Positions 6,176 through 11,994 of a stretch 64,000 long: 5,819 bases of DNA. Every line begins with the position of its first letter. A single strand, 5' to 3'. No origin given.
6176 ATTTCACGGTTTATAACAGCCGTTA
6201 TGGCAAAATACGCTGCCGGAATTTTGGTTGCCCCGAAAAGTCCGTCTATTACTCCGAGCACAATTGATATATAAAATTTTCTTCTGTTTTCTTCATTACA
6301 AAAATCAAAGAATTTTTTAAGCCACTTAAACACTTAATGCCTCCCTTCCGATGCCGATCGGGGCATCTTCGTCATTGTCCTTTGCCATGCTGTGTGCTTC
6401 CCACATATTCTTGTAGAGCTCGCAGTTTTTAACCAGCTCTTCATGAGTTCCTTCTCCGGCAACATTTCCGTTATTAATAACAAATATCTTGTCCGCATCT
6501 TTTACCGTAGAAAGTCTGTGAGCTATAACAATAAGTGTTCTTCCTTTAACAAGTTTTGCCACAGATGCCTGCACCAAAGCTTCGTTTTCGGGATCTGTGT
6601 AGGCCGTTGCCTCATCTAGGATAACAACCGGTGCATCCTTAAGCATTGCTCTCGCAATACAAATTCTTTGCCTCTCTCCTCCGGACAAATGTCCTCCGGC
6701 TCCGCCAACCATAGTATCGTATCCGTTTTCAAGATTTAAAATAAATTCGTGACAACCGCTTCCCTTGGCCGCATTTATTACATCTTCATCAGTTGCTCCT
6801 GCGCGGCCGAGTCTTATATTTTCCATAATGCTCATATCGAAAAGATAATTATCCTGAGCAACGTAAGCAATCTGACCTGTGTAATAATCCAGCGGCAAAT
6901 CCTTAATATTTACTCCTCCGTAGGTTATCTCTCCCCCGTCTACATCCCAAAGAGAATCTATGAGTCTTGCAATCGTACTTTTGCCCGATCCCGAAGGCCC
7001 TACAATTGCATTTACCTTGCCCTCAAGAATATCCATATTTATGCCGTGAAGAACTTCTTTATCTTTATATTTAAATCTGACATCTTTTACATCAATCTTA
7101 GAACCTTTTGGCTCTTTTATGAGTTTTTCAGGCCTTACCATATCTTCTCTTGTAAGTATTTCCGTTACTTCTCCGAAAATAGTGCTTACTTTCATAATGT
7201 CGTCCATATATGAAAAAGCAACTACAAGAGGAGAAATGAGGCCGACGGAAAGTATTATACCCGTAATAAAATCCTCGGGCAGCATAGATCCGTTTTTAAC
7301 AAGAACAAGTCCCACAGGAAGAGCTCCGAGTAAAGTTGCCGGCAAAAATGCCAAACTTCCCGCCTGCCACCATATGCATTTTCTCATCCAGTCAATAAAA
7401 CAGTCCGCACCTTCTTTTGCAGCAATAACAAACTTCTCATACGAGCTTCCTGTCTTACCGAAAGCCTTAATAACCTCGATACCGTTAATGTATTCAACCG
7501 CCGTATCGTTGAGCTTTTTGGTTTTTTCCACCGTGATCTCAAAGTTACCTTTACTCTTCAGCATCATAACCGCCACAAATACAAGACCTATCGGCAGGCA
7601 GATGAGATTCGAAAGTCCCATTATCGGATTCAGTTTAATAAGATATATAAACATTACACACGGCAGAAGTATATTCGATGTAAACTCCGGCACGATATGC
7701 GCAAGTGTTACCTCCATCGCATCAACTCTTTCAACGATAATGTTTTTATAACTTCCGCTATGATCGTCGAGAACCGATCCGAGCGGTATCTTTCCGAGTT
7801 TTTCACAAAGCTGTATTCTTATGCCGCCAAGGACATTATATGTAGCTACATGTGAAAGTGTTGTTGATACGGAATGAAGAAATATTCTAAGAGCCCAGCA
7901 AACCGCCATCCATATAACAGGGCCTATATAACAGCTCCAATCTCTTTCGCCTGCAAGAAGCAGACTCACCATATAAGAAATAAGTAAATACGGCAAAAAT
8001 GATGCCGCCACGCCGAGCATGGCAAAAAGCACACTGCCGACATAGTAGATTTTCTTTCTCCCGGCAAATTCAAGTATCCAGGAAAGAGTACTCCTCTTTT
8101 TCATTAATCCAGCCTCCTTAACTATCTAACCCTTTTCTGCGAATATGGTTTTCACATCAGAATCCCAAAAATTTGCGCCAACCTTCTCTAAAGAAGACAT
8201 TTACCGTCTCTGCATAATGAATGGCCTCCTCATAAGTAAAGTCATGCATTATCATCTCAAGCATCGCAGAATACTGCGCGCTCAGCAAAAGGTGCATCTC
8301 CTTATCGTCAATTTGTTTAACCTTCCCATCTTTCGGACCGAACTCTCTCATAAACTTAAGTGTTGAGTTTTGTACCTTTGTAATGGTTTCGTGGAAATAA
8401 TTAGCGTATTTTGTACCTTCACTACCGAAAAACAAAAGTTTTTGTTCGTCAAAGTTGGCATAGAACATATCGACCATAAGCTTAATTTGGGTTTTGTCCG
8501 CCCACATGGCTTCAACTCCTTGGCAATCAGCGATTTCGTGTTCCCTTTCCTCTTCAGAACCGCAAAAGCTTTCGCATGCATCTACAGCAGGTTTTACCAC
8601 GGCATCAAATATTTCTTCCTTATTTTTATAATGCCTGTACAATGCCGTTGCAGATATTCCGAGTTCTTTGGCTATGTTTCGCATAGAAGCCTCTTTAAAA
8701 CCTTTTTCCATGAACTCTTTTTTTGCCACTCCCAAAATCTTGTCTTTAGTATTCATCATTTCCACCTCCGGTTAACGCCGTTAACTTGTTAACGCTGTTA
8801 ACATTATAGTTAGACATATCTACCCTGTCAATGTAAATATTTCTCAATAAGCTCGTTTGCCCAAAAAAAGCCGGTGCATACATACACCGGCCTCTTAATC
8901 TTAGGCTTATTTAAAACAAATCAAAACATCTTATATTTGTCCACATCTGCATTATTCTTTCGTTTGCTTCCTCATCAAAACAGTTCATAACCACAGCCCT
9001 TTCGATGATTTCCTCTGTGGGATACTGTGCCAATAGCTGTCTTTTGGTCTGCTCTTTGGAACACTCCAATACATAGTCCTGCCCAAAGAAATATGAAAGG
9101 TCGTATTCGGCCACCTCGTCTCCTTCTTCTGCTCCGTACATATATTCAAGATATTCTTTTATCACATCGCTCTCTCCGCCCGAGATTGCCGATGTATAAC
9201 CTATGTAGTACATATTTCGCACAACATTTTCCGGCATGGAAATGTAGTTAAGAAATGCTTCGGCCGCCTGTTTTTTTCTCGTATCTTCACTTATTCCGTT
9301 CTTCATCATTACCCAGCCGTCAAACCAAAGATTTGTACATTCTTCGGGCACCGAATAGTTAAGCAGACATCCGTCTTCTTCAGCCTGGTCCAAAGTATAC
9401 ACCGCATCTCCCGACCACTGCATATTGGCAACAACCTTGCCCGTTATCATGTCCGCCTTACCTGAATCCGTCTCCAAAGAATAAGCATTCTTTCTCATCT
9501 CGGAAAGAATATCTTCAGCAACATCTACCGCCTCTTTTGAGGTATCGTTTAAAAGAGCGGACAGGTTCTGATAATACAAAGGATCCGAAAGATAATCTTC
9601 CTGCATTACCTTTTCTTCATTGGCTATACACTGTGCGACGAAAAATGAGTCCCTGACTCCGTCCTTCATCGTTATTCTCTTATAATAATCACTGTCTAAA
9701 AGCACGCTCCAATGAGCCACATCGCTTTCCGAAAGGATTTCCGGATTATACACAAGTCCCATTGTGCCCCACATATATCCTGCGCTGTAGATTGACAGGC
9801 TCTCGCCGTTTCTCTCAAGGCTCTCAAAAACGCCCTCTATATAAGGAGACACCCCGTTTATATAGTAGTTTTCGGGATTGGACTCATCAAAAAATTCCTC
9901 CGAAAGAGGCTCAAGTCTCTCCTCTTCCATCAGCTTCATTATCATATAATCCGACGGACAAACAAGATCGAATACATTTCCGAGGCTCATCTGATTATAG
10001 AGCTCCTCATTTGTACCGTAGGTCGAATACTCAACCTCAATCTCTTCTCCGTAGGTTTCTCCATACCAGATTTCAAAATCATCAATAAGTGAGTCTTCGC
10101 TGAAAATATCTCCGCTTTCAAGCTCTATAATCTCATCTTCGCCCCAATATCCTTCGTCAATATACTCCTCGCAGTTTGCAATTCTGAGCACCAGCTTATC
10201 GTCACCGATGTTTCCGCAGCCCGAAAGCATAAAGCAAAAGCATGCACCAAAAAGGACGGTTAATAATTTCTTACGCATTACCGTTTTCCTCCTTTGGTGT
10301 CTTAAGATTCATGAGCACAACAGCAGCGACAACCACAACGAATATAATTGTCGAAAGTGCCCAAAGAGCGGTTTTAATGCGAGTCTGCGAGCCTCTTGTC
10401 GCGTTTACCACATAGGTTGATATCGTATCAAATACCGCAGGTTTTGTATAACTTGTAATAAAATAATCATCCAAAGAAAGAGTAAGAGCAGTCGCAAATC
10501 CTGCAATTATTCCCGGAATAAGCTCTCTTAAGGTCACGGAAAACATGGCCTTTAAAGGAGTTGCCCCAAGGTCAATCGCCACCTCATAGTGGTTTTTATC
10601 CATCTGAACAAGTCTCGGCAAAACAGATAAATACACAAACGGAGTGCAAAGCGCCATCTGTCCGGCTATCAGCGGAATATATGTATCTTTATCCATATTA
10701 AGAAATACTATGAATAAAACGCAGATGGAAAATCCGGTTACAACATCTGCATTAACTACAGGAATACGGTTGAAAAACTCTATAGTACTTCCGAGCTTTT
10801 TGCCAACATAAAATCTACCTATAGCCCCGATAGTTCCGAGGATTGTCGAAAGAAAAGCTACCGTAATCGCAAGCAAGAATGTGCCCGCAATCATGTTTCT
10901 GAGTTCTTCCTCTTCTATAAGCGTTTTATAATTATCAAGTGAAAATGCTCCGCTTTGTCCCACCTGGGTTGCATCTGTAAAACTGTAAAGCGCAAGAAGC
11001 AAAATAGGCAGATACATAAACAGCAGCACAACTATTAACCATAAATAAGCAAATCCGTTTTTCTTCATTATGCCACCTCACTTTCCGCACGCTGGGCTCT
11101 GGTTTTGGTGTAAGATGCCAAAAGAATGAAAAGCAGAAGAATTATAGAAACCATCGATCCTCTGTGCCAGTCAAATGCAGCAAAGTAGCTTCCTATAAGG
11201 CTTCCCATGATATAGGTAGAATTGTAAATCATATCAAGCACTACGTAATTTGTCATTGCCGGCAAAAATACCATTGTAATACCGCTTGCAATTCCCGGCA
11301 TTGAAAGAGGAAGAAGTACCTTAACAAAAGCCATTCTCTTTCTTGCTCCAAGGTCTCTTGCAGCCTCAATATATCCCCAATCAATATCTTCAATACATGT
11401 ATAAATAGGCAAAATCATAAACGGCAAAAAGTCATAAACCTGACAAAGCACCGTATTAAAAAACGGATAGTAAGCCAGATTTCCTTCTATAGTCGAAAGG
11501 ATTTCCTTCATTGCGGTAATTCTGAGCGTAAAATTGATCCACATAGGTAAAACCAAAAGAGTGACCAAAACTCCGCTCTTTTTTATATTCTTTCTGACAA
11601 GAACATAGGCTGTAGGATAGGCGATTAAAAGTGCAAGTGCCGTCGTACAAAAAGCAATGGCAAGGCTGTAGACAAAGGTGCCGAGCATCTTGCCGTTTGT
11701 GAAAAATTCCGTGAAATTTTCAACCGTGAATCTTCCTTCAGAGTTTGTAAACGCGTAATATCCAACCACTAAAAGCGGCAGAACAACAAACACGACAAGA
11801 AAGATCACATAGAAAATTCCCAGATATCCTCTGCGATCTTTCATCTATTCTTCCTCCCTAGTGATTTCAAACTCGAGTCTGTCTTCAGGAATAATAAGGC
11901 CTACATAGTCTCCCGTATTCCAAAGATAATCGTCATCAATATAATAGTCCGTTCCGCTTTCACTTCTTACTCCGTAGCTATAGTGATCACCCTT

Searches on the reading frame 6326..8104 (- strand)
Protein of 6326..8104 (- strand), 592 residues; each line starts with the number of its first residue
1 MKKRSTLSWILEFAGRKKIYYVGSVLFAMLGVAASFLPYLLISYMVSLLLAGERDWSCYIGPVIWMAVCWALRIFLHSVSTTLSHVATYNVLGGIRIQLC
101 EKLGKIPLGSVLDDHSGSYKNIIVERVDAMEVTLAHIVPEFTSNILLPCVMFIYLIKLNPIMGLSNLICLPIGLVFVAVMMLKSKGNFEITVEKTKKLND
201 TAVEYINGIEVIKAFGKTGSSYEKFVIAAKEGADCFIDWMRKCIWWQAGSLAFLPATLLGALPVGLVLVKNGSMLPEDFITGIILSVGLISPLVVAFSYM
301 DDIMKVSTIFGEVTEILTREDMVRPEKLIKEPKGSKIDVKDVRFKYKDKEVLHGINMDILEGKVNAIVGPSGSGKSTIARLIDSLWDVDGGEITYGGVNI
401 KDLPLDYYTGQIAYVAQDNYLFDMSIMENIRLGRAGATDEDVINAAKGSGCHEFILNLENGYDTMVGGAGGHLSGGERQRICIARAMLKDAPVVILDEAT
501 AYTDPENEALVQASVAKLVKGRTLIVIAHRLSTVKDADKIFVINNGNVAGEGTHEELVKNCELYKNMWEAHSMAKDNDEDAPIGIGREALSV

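Call 8: search_protein_families(library=pfam, proteins=[window:6326-8104:-])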
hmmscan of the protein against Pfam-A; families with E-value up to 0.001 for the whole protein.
window:6326-8104:- (592 aa): 4 families
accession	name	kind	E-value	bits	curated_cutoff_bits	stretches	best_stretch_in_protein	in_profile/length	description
PF00005.33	ABC_tran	-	8.7e-28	98.1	25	1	352-501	1-137/137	ABC transporter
PF00664.28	ABC_membrane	-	2.2e-18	67.4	28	1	25-293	5-274/274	ABC transporter transmembrane region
PF02463.25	SMC_N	-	2e-09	37.7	40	1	472-544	136-212/220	RecF/RecN/SMC N terminal domain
PF03193.22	RsgA_GTPase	-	0.00071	19.9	30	0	316-385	59-129/174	RsgA GTPase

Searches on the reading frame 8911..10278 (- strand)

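Call 8: search_protein_families(library=pfam, proteins=[window:8911-10278:-])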
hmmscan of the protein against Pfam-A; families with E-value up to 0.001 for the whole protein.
window:8911-10278:- (455 aa): 3 families
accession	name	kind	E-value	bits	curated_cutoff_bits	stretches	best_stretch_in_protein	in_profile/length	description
PF13416.11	SBP_bac_8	-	9.7e-19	68.6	27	1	65-366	3-263/279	Bacterial extracellular solute-binding protein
PF01547.30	SBP_bac_1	-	1.3e-07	32.4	26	1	73-291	18-239/307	Bacterial extracellular solute-binding protein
PF13343.11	SBP_bac_6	-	1.4e-06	28.4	24.6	1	164-350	56-206/245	Bacterial extracellular solute-binding protein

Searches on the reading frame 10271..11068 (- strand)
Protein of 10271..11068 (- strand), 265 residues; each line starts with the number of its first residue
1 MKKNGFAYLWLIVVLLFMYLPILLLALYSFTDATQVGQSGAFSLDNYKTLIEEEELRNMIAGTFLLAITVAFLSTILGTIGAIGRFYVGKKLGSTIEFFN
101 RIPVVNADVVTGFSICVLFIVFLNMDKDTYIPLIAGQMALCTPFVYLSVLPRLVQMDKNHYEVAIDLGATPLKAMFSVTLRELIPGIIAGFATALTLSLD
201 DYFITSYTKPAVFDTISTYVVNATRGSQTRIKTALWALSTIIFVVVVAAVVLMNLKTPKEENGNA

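Call 8: search_protein_families(library=pfam, proteins=[window:10271-11068:-])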
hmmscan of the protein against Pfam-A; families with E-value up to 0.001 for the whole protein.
window:10271-11068:- (265 aa): 1 family
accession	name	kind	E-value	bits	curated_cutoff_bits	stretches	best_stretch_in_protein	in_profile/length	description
PF00528.27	BPD_transp_1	-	8.9e-12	45.5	26.4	1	77-252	4-173/184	Binding-protein-dependent transport system inner membrane component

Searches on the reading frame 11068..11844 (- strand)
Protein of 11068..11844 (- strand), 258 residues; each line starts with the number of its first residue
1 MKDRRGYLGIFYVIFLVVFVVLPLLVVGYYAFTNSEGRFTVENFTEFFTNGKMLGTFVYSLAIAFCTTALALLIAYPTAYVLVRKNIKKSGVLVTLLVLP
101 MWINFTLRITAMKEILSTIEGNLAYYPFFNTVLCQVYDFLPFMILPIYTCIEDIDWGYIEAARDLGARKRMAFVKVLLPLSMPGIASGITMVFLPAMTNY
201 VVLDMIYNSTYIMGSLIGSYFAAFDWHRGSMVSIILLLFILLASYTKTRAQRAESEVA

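Call 8: search_protein_families(library=pfam, proteins=[window:11068-11844:-])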
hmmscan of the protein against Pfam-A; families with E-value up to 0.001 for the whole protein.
window:11068-11844:- (258 aa): 1 family
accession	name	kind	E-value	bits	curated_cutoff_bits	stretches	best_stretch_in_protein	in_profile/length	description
PF00528.27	BPD_transp_1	-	1.1e-09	38.8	26.4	1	93-242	43-168/184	Binding-protein-dependent transport system inner membrane component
